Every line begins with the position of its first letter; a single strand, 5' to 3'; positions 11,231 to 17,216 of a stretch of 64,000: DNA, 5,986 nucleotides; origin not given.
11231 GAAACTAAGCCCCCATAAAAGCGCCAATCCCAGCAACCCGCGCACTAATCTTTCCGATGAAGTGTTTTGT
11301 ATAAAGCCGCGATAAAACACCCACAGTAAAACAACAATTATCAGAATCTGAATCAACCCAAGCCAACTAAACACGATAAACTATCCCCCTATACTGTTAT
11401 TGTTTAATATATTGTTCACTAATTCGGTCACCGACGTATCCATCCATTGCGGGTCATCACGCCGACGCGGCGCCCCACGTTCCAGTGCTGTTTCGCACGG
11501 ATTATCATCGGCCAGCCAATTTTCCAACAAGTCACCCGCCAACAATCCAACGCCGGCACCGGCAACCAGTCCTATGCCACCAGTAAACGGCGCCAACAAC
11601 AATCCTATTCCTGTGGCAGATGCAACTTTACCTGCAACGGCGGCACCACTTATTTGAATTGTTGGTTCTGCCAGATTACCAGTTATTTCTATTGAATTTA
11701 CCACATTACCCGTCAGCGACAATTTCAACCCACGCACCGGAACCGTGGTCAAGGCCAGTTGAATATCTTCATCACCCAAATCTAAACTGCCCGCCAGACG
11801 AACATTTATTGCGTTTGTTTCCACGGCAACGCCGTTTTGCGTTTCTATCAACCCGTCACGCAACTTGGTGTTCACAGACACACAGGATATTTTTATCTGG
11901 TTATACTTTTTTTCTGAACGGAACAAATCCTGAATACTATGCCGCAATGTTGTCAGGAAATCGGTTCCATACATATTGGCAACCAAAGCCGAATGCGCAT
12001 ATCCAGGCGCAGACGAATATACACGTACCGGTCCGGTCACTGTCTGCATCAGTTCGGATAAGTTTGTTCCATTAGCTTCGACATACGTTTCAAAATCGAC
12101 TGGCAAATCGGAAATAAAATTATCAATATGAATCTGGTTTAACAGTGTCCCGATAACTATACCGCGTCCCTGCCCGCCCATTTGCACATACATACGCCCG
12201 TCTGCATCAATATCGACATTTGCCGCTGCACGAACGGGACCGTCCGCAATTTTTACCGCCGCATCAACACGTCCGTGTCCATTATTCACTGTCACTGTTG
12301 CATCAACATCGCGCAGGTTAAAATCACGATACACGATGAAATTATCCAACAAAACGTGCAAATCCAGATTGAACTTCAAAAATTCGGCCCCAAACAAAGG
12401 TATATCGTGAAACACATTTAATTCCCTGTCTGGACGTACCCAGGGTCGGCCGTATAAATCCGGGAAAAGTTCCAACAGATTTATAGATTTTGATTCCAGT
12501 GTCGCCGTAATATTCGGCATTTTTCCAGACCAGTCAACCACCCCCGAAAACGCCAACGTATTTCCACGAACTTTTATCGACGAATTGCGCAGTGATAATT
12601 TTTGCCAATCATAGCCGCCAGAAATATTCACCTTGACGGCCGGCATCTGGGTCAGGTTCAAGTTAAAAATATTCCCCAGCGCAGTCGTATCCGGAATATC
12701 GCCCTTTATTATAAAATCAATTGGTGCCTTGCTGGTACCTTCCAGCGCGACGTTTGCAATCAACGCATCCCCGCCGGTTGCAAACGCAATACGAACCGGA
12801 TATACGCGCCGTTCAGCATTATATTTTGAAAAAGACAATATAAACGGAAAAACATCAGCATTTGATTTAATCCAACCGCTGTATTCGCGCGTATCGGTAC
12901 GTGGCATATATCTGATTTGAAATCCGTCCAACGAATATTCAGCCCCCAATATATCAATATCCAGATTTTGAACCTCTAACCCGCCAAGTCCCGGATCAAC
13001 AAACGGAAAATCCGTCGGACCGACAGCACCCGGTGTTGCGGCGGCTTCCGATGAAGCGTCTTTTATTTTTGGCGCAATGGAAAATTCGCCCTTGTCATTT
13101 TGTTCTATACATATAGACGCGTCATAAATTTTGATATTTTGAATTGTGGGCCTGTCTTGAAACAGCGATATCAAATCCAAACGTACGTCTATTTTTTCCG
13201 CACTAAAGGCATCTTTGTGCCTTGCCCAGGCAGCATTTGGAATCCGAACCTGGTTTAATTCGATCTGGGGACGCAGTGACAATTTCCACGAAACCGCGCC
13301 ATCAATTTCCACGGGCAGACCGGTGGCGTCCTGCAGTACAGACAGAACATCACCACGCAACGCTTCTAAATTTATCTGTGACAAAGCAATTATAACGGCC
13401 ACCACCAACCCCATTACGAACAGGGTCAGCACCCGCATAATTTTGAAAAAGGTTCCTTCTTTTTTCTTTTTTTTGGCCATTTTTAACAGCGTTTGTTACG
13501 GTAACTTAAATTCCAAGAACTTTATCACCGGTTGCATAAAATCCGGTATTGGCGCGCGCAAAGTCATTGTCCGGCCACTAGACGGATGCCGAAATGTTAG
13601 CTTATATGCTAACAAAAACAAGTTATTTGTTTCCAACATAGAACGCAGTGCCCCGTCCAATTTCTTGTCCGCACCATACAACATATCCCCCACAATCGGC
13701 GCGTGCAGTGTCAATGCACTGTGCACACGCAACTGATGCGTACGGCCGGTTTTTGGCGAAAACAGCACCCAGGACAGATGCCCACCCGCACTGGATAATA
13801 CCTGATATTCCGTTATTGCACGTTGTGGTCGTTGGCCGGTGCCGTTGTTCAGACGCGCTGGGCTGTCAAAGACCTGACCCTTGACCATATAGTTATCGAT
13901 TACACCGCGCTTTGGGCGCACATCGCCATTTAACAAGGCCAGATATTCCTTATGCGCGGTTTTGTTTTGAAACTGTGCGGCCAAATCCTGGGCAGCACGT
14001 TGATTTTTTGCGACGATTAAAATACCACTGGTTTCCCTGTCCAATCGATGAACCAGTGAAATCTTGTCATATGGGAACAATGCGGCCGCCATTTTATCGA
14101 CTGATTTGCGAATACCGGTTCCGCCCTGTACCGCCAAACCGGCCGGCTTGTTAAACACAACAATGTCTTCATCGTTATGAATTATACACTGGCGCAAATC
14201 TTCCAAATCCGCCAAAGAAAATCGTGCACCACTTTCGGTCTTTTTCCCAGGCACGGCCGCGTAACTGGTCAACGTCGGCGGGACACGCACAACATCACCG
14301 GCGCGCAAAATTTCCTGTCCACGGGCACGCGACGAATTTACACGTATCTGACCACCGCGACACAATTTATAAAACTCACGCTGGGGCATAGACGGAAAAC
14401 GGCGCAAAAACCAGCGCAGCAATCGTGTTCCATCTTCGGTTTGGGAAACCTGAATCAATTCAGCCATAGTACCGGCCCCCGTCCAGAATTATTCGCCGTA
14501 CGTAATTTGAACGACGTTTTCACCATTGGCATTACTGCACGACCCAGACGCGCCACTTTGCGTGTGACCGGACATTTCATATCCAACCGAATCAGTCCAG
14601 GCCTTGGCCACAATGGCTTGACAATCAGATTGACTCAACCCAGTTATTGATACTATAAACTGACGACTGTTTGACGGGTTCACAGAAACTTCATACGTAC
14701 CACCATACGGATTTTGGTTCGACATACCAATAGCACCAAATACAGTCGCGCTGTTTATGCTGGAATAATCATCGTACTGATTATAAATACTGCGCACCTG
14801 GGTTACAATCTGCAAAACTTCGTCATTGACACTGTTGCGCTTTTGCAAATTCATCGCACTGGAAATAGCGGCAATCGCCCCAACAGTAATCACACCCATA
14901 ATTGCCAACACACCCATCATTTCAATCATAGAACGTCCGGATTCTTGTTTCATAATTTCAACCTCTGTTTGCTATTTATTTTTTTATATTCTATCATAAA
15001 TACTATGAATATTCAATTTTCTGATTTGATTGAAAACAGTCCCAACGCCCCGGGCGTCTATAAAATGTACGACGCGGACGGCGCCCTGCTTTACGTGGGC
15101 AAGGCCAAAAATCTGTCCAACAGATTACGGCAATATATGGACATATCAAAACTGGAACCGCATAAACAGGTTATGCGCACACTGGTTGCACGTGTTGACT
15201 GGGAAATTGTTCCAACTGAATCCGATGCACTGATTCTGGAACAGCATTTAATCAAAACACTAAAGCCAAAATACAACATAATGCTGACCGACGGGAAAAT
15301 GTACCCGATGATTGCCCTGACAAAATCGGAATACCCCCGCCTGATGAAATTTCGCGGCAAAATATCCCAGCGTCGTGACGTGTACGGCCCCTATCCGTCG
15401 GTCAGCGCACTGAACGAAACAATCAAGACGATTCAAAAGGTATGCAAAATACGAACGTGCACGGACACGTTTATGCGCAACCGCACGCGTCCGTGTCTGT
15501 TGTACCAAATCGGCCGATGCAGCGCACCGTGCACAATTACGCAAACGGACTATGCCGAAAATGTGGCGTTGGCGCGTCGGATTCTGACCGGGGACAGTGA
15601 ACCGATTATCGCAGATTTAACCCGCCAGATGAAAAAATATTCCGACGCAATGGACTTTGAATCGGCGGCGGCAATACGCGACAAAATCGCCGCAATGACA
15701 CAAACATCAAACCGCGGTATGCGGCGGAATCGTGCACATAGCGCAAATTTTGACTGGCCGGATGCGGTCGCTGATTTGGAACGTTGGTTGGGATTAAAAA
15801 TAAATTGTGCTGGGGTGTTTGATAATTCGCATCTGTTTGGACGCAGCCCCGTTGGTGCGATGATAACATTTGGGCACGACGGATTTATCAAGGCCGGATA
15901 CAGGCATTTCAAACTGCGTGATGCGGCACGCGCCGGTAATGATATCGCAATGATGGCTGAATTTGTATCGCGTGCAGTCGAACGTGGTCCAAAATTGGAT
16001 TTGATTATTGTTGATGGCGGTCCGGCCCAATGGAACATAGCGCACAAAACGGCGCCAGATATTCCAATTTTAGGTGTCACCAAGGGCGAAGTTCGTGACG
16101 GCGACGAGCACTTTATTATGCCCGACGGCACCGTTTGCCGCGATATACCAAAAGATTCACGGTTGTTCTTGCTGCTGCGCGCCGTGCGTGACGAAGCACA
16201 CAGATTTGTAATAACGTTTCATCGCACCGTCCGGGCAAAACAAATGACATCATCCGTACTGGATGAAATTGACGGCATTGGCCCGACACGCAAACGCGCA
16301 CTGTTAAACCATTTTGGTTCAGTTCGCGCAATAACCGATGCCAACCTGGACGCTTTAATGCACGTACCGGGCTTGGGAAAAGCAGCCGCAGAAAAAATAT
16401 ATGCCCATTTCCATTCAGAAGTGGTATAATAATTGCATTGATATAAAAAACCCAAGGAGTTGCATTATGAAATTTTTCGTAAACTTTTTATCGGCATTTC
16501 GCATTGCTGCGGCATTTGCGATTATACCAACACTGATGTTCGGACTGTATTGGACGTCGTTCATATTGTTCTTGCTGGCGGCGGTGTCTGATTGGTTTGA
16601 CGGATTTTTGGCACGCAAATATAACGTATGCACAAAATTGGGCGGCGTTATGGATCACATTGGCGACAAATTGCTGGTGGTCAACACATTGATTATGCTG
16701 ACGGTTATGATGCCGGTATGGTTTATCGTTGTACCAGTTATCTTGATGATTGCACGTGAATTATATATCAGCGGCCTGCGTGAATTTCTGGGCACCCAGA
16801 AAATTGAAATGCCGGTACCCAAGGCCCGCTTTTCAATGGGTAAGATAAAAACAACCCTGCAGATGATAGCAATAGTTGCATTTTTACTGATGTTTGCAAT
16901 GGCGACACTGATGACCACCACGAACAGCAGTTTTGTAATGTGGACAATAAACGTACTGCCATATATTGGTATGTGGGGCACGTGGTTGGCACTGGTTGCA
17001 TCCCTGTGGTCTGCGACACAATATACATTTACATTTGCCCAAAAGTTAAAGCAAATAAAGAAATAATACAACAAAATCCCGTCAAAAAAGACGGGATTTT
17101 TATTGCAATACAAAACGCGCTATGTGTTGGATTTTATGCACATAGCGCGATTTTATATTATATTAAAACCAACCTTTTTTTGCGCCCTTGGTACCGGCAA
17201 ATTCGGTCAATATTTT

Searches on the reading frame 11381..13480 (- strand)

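Call 32: search_protein_families(library=pfam, proteins=[window:11381-13480:-], max_evalue=0.001)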
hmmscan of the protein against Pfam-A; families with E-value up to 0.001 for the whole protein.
window:11381-13480:- (699 aa): 3 families
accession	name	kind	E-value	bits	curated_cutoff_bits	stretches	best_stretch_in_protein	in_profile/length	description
PF05170.20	AsmA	-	5.7e-18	65.5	29.8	1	13-148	3-140/607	AsmA family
PF13116.12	YhdP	-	2.5e-12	46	46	1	15-137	5-124/1224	YhdP protein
PF05359.17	DUF748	-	2.4e-06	26.4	50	1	3-146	3-140/1037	Domain of Unknown Function (DUF748)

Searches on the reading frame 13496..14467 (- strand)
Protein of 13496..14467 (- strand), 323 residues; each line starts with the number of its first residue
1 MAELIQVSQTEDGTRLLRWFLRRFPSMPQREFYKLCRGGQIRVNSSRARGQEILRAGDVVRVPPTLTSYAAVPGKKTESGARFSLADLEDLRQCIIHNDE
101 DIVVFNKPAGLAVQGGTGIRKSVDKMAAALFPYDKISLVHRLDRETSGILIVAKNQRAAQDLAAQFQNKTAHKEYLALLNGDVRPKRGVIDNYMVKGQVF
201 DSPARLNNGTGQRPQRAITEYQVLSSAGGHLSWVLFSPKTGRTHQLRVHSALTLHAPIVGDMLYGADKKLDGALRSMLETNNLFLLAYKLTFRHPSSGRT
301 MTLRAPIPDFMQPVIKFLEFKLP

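Call 53: search_protein_families(library=pfam, proteins=[window:13496-14467:-], max_evalue=0.001)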
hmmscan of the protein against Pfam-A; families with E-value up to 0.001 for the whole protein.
window:13496-14467:- (323 aa): 1 family
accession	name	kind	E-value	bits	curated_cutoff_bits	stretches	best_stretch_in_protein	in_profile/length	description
PF00849.27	PseudoU_synth_2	-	1.7e-31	109.9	26.8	1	101-251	1-151/152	RNA pseudouridylate synthase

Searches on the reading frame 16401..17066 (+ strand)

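Call 53: search_protein_families(library=pfam, proteins=[window:16401-17066:+], max_evalue=0.001)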
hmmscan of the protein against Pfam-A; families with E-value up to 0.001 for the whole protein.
window:16401-17066:+ (221 aa): 1 family
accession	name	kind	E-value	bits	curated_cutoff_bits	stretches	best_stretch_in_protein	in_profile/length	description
PF01066.26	CDP-OH_P_transf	-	5.5e-26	92.2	22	1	28-175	5-138/152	CDP-alcohol phosphatidyltransferase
